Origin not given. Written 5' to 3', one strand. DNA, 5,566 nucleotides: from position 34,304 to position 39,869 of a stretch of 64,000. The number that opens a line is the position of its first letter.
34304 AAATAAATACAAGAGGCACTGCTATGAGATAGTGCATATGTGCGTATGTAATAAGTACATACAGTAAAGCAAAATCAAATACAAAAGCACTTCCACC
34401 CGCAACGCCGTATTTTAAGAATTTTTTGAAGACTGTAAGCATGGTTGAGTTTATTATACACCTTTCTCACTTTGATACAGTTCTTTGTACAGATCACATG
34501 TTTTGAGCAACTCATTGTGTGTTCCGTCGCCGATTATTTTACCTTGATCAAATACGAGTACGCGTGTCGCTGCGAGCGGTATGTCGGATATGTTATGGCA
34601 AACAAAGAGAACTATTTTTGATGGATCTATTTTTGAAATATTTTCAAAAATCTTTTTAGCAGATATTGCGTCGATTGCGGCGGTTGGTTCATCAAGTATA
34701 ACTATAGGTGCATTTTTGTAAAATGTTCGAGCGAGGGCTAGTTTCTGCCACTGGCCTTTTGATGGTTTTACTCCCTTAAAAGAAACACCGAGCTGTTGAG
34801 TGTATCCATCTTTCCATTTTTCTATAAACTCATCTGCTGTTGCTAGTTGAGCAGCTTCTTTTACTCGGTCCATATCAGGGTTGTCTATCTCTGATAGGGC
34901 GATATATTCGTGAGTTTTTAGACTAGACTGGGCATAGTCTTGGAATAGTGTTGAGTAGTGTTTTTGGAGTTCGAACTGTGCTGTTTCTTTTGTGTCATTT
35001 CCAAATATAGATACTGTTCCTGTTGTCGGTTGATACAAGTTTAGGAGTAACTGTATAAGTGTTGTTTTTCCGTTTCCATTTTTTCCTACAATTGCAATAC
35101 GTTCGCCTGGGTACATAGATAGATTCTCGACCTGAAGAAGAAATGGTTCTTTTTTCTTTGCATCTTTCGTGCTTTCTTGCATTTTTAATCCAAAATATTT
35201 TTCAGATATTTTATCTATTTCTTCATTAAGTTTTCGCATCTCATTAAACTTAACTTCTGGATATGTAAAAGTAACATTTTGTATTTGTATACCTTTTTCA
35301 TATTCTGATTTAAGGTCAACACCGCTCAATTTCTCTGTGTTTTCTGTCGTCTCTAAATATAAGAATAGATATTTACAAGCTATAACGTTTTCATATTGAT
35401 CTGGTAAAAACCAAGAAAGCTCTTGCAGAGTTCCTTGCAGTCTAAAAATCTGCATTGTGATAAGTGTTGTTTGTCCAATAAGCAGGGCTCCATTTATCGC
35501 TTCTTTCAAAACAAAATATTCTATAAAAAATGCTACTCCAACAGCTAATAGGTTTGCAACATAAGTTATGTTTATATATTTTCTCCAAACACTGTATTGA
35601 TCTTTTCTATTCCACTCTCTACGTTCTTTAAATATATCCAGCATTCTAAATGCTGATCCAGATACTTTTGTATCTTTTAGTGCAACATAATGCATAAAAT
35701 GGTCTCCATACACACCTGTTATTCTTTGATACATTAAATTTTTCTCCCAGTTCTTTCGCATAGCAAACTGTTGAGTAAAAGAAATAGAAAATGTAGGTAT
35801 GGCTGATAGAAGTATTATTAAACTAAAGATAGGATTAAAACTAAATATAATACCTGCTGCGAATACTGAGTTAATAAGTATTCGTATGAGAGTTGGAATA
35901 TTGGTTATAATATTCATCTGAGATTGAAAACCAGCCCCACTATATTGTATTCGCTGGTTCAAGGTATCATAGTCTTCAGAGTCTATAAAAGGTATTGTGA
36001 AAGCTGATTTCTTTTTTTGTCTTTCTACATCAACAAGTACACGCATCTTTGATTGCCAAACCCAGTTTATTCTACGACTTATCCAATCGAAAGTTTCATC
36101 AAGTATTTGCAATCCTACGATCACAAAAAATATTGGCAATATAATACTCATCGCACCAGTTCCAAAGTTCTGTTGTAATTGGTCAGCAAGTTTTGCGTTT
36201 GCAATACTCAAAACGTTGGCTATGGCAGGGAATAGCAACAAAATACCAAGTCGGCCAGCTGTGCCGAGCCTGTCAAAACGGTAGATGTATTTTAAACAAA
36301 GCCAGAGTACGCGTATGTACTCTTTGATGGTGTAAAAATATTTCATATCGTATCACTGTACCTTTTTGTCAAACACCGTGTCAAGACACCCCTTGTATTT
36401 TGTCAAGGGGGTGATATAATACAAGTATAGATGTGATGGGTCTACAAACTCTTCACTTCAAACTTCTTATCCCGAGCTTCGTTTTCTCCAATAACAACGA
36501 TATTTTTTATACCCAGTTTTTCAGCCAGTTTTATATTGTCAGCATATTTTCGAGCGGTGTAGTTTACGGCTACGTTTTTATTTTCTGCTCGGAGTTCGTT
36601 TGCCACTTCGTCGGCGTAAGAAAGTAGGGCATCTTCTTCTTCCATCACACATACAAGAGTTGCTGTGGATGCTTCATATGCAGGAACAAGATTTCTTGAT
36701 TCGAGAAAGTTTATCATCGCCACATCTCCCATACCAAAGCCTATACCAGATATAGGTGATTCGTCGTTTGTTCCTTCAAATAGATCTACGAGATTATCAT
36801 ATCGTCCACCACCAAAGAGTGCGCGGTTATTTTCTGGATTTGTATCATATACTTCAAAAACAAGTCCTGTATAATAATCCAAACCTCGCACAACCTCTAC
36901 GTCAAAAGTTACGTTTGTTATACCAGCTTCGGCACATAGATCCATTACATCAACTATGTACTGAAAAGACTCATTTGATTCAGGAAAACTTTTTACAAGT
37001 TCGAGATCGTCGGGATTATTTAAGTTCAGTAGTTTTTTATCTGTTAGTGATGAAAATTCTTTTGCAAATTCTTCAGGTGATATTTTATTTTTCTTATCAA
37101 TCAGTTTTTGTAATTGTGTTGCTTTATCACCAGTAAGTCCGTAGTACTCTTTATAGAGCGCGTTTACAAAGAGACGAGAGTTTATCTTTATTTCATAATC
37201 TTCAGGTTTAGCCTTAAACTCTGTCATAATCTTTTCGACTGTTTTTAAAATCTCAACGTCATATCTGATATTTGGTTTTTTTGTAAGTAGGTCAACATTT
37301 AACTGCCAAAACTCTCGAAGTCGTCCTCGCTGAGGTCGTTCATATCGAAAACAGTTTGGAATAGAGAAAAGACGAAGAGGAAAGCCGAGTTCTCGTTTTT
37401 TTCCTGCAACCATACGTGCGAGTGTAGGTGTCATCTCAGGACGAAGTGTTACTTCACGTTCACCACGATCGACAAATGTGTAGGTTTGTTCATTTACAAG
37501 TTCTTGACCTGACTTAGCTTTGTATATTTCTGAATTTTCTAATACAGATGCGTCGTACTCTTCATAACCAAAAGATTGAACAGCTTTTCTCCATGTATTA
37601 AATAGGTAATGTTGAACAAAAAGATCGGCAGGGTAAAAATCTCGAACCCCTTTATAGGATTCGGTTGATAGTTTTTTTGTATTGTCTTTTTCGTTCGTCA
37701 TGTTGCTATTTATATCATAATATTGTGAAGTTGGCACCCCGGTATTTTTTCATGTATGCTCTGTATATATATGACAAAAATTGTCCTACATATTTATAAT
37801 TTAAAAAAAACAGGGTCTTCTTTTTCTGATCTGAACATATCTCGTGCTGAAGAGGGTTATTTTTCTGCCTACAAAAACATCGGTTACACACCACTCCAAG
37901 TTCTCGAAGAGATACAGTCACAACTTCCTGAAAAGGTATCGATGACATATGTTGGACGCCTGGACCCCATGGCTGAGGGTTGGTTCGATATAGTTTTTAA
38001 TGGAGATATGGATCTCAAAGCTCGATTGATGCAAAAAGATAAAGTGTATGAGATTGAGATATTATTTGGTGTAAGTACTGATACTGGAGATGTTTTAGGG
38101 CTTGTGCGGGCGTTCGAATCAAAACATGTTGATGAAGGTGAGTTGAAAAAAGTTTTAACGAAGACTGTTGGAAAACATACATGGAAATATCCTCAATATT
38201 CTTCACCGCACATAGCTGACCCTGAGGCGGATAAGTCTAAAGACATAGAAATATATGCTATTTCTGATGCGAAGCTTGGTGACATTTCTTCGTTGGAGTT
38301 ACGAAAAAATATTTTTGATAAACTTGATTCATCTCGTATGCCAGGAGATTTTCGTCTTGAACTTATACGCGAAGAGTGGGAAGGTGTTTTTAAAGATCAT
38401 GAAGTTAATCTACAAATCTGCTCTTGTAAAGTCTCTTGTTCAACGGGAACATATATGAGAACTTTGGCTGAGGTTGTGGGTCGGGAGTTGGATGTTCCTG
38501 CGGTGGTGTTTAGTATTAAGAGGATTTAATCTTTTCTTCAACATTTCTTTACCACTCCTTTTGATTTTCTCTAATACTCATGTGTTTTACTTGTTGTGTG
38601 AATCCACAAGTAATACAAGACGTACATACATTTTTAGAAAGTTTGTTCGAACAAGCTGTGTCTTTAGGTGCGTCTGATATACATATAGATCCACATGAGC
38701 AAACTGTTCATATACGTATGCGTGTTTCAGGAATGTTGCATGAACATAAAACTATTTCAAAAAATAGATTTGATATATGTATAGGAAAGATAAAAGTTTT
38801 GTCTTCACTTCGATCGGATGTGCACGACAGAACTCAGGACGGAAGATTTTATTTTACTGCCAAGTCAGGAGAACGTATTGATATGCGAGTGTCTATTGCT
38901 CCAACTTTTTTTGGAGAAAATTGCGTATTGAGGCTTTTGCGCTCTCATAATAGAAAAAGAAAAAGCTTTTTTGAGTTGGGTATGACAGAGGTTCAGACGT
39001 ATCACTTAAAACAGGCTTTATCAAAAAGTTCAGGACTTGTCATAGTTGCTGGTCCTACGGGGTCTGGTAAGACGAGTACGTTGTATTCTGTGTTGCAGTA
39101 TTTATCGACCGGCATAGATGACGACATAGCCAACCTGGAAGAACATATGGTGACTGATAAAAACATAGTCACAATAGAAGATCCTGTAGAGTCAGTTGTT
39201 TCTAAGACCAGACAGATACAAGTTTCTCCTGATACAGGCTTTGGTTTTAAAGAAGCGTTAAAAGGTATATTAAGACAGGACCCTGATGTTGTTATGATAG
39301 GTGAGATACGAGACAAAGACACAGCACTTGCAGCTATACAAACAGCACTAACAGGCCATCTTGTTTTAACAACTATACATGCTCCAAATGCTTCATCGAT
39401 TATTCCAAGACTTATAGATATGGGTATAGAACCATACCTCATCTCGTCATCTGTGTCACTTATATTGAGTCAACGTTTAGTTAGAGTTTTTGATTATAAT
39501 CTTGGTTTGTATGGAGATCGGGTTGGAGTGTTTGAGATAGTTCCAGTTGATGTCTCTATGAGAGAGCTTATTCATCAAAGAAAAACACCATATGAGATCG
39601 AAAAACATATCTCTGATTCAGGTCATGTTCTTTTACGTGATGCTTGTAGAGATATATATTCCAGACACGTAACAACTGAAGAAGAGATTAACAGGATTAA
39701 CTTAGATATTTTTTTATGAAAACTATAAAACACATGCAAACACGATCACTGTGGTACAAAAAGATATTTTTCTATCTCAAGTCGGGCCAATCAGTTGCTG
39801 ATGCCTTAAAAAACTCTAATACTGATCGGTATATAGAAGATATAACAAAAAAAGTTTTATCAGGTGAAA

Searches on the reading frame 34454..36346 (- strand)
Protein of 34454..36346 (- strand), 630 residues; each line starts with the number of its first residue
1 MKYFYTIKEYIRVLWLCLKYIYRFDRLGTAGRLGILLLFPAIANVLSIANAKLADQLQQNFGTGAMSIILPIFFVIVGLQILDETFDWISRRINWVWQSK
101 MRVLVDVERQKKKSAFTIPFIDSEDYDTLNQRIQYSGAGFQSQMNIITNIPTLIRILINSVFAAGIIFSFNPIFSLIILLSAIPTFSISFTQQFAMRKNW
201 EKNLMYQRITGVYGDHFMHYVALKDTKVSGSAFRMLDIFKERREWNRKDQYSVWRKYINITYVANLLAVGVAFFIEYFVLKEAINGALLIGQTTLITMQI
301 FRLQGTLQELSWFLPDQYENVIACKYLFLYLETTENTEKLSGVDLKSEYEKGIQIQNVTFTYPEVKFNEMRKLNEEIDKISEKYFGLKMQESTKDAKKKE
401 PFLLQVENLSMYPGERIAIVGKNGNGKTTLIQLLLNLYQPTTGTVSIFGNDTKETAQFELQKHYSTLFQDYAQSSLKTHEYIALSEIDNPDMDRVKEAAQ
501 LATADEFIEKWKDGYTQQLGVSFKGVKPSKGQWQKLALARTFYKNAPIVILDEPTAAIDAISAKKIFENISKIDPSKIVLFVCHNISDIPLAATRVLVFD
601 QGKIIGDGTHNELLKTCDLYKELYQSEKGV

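Call 73: search_protein_families(library=pfam, proteins=[window:34454-36346:-], max_evalue=0.001)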
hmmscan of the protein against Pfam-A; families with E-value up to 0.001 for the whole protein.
window:34454-36346:- (630 aa): 2 families
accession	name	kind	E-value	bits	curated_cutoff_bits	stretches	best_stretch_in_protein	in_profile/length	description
PF00005.33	ABC_tran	-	1.7e-26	93.9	25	1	408-556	5-137/137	ABC transporter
PF13304.12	AAA_21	-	0.0005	20.7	27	0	418-460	3-62/304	AAA domain, putative AbiEii toxin, Type IV TA system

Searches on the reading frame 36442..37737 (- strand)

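Call 73: search_protein_families(library=pfam, proteins=[window:36442-37737:-], max_evalue=0.001)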
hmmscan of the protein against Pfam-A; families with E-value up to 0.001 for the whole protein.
window:36442-37737:- (431 aa): 4 families
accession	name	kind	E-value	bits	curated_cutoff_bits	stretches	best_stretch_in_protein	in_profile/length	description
PF13393.11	tRNA-synt_His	-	5e-38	131.5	25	1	30-325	1-296/308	Histidyl-tRNA synthetase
PF00587.30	tRNA-synt_2b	-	1.4e-10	42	29.3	1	86-176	1-96/179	tRNA synthetase class II core domain (G, H, P, S and T)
PF03129.25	HGTP_anticodon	-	2.4e-09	37.7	21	1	362-430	5-73/94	Anticodon binding domain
PF01409.25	tRNA-synt_2d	-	3.4e-06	27.1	19.8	1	84-173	66-155/246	tRNA synthetases class II core domain (F)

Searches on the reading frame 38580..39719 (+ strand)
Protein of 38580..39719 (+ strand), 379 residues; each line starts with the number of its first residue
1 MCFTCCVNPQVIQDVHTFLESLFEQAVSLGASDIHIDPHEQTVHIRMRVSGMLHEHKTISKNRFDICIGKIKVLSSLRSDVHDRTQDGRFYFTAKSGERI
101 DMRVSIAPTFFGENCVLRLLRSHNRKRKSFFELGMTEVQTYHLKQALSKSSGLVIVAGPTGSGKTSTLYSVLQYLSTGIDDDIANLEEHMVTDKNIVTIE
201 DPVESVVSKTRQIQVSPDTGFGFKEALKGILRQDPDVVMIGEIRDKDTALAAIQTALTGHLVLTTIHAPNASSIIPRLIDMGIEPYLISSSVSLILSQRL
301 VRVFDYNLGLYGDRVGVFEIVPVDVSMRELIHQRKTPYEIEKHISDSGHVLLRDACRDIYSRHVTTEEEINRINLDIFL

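Call 73: search_protein_families(library=pfam, proteins=[window:38580-39719:+], max_evalue=0.001)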
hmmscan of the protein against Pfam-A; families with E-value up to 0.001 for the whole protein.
window:38580-39719:+ (379 aa): 2 families
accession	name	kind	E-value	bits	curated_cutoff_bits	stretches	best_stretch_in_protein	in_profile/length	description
PF00437.27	T2SSE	-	3.2e-86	289.8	24.9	1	15-371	8-369/370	Type II/IV secretion system protein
PF20720.3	nSTAND3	-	0.00024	21.3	27.2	1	145-205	11-77/155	Novel STAND NTPase 3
